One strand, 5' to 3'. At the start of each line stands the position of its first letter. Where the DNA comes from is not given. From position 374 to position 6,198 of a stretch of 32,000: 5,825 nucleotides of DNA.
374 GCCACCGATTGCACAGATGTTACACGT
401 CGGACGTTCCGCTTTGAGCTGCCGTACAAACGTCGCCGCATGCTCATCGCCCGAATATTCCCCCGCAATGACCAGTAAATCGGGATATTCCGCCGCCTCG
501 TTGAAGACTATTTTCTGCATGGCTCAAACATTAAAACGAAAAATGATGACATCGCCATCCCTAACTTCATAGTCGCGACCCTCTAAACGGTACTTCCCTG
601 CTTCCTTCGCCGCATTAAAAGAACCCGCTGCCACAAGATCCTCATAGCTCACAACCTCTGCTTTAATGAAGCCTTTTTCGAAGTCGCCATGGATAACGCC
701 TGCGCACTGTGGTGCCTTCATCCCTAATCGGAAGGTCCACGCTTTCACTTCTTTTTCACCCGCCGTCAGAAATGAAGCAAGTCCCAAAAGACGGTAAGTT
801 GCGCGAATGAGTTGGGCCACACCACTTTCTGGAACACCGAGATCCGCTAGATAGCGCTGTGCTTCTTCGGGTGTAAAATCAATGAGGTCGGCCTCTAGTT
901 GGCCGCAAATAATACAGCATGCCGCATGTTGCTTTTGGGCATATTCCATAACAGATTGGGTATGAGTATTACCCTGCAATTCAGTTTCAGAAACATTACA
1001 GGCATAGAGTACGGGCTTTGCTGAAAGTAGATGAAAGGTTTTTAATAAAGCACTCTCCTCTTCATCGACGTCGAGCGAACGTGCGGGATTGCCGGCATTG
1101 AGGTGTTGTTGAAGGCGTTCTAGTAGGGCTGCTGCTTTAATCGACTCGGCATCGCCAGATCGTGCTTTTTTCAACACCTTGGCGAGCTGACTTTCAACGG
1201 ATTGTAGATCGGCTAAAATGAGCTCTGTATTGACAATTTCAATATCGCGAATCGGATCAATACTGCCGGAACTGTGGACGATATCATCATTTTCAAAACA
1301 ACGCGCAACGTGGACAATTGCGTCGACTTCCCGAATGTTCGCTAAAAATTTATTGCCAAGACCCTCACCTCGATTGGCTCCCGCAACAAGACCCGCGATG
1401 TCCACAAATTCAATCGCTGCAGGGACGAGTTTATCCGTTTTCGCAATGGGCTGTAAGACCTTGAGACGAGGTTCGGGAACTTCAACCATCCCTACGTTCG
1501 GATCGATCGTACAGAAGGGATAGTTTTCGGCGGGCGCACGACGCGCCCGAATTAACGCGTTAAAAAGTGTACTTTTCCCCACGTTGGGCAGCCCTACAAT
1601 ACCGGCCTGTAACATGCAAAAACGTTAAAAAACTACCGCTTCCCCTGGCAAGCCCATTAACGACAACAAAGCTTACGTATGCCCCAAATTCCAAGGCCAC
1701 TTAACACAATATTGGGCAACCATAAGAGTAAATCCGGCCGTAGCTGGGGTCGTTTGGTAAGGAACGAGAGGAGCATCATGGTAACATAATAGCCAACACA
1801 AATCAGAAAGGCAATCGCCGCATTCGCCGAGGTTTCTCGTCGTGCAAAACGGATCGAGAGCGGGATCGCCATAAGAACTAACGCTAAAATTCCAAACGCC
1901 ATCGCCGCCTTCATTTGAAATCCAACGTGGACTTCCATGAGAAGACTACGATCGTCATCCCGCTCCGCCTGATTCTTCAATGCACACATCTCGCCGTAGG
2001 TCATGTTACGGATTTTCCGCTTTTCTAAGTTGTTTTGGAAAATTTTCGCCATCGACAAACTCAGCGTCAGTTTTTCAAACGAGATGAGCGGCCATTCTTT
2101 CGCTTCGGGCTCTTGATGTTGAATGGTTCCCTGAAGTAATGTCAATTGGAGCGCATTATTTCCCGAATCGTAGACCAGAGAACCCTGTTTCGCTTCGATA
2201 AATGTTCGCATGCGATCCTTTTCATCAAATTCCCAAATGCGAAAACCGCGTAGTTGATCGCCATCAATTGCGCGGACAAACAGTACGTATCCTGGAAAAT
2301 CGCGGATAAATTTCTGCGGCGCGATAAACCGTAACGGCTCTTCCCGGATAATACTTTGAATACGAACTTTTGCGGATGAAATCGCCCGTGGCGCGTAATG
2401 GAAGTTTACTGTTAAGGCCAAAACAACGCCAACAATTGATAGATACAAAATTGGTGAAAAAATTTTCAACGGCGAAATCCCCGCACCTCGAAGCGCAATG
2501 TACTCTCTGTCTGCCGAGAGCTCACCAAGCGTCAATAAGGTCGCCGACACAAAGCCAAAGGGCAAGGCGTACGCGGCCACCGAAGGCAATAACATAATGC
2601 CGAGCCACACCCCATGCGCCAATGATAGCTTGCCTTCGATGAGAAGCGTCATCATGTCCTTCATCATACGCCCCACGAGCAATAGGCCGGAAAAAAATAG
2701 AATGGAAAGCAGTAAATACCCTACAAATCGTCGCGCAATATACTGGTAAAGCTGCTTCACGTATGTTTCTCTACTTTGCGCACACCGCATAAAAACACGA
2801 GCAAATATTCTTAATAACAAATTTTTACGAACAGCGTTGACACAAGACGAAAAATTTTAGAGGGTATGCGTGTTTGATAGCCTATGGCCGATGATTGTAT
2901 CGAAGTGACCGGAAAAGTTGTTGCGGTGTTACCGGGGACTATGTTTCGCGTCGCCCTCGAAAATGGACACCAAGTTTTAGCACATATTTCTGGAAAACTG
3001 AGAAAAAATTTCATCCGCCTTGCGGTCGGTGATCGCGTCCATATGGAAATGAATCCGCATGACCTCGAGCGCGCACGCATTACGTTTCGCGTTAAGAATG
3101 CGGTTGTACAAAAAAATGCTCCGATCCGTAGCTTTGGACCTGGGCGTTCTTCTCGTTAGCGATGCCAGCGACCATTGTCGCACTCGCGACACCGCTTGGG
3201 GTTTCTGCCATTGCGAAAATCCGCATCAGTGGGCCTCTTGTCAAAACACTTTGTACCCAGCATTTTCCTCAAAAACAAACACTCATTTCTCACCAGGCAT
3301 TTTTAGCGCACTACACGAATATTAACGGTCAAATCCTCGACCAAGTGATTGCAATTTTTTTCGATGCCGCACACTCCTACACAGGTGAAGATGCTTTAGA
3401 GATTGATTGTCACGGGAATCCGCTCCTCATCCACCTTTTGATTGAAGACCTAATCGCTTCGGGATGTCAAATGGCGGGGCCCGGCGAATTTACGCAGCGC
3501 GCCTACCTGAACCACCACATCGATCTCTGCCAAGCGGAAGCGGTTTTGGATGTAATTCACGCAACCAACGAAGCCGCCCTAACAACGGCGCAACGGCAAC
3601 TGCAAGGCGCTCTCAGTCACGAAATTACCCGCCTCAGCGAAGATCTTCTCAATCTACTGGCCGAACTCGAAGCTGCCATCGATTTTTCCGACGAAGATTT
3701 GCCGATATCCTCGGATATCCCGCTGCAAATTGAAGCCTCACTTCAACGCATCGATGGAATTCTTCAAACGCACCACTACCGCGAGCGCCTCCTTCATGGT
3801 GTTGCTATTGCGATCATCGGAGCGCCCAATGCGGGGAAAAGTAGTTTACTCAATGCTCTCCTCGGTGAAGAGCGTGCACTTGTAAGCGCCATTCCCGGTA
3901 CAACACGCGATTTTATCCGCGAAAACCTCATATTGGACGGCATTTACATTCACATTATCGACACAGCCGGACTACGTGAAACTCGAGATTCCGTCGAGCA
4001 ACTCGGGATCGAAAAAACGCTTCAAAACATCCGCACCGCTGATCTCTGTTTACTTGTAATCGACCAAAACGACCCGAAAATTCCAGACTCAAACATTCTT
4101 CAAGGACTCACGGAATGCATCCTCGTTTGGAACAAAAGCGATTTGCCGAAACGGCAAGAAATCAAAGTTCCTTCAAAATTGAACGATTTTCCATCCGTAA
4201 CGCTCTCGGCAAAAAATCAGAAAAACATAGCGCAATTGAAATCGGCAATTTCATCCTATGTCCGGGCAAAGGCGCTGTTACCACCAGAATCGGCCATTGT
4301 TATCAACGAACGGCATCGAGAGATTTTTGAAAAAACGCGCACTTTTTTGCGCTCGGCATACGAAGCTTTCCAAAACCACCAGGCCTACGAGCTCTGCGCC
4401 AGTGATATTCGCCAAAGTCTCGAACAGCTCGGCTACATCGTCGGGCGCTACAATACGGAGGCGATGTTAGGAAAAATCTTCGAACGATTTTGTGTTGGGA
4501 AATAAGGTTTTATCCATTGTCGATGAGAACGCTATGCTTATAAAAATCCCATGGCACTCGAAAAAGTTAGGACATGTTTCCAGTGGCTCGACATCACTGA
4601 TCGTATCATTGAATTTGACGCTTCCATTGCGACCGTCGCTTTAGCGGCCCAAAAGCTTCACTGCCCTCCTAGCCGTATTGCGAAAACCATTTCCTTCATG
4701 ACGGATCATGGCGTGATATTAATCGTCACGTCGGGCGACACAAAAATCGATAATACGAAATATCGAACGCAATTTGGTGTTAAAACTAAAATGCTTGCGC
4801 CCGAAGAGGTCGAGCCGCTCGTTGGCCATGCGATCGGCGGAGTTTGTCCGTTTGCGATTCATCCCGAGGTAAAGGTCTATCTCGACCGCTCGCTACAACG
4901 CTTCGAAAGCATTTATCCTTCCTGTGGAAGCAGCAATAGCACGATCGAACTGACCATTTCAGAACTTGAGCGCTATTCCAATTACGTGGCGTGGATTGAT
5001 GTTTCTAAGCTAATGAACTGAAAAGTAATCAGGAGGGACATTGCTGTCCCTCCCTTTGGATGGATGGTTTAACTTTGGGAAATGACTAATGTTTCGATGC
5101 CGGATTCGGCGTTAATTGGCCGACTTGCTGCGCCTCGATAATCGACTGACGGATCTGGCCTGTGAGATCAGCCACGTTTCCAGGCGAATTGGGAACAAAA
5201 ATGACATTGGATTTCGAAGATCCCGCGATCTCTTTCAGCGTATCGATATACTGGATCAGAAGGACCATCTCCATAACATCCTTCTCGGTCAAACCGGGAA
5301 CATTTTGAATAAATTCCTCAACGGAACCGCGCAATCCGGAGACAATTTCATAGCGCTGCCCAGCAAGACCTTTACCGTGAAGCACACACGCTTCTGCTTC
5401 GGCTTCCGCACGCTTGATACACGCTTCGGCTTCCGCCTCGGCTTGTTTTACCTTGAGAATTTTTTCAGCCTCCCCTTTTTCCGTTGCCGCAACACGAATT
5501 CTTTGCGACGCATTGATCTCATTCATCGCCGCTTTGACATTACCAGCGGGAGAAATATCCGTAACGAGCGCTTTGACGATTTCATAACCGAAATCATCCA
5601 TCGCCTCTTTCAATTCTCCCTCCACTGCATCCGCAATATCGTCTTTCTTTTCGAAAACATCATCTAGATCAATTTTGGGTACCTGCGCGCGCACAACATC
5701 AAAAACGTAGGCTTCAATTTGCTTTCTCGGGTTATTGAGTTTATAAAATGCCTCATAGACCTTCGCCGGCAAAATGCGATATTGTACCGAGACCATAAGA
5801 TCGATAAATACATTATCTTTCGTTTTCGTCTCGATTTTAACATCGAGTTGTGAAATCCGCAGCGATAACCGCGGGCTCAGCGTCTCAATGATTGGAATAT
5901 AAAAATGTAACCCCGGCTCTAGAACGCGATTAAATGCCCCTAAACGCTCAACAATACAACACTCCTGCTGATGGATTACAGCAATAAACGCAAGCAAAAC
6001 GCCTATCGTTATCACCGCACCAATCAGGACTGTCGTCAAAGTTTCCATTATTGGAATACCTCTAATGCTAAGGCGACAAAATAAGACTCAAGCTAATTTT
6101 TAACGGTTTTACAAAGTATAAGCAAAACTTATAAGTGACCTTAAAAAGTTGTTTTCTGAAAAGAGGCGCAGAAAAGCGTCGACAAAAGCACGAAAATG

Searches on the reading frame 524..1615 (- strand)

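Call 64: search_protein_families(library=pfam, proteins=[window:524-1615:-], max_evalue=0.0001)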
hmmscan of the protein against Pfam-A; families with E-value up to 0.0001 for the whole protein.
window:524-1615:- (363 aa): 3 families
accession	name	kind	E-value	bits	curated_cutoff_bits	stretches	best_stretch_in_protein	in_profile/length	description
PF06071.19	YchF-GTPase_C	-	5.3e-37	126.3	27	1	279-362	1-84/84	Protein of unknown function (DUF933)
PF01926.29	MMR_HSR1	-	7.9e-22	77.9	21.9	1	4-107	2-85/113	50S ribosome-binding GTPase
PF02421.24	FeoB_N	-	5.6e-06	26.4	27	1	5-51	4-49/156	Ferrous iron transport protein B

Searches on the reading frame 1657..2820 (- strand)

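Call 64: search_protein_families(library=pfam, proteins=[window:1657-2820:-], max_evalue=0.0001)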
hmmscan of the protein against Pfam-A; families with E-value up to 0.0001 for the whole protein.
window:1657-2820:- (387 aa): 1 family
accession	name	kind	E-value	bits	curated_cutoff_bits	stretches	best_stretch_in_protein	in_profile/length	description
PF03739.19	LptF_LptG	-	6.1e-62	210.1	27.9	1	26-382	1-352/353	Lipopolysaccharide export system permease LptF/LptG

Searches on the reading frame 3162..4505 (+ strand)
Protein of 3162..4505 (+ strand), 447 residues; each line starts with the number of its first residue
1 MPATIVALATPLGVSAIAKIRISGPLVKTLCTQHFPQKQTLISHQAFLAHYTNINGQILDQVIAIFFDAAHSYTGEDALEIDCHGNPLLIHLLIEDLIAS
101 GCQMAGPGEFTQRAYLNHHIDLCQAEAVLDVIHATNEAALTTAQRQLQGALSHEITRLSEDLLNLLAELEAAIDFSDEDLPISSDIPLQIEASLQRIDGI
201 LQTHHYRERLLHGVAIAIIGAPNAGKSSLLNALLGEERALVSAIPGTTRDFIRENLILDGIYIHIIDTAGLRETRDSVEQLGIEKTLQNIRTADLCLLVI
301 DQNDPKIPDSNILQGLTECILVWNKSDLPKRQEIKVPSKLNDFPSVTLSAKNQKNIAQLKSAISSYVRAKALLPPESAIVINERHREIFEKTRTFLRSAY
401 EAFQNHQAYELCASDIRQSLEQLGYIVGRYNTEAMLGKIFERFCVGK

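Call 64: search_protein_families(library=pfam, proteins=[window:3162-4505:+], max_evalue=0.0001)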
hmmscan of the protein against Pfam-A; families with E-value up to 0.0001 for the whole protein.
window:3162-4505:+ (447 aa): 7 families
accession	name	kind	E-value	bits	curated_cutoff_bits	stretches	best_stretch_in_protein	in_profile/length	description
PF12631.12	MnmE_helical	-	3.6e-49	168.2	40.1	1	122-444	1-211/211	MnmE helical domain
PF10396.14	TrmE_N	-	4.6e-33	114.3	29.8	1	4-118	1-116/117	GTP-binding protein TrmE N-terminus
PF01926.29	MMR_HSR1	-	1.3e-25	90.1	21.9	1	216-325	2-113/113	50S ribosome-binding GTPase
PF02421.24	FeoB_N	-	3.7e-09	36.7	27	1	215-363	2-156/156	Ferrous iron transport protein B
PF00350.29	Dynamin_N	-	6.7e-07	29.9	27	1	216-249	1-34/168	Dynamin family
PF03193.22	RsgA_GTPase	-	2.1e-05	24.9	30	0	209-246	102-139/174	RsgA GTPase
PF04548.22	AIG1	-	8.1e-05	22.5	27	0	216-317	3-108/212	AIG1 family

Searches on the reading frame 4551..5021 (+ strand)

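Call 64: search_protein_families(library=pfam, proteins=[window:4551-5021:+], max_evalue=0.0001)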
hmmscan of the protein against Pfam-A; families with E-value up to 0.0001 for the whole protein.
window:4551-5021:+ (156 aa): 1 family
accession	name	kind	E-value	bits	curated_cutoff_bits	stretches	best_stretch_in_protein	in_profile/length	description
PF04073.20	tRNA_edit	-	7.2e-26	91.1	25.5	1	25-141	3-122/123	Aminoacyl-tRNA editing domain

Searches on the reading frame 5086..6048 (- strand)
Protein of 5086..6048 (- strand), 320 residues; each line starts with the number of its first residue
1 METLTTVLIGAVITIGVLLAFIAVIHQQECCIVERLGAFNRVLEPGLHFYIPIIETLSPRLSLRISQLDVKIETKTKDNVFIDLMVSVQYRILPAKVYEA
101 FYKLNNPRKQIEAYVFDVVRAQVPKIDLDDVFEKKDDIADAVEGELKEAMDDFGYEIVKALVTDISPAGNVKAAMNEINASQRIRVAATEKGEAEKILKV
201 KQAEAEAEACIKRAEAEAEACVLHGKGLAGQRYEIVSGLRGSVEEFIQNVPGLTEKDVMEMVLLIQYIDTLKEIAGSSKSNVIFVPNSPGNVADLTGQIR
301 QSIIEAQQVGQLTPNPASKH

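Call 64: search_protein_families(library=pfam, proteins=[window:5086-6048:-], max_evalue=0.0001)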
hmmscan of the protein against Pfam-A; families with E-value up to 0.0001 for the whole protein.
window:5086-6048:- (320 aa): 1 family
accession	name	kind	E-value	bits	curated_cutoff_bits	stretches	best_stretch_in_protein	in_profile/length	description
PF01145.31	Band_7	-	1.1e-35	123.7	23.6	1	24-196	2-176/176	SPFH domain / Band 7 family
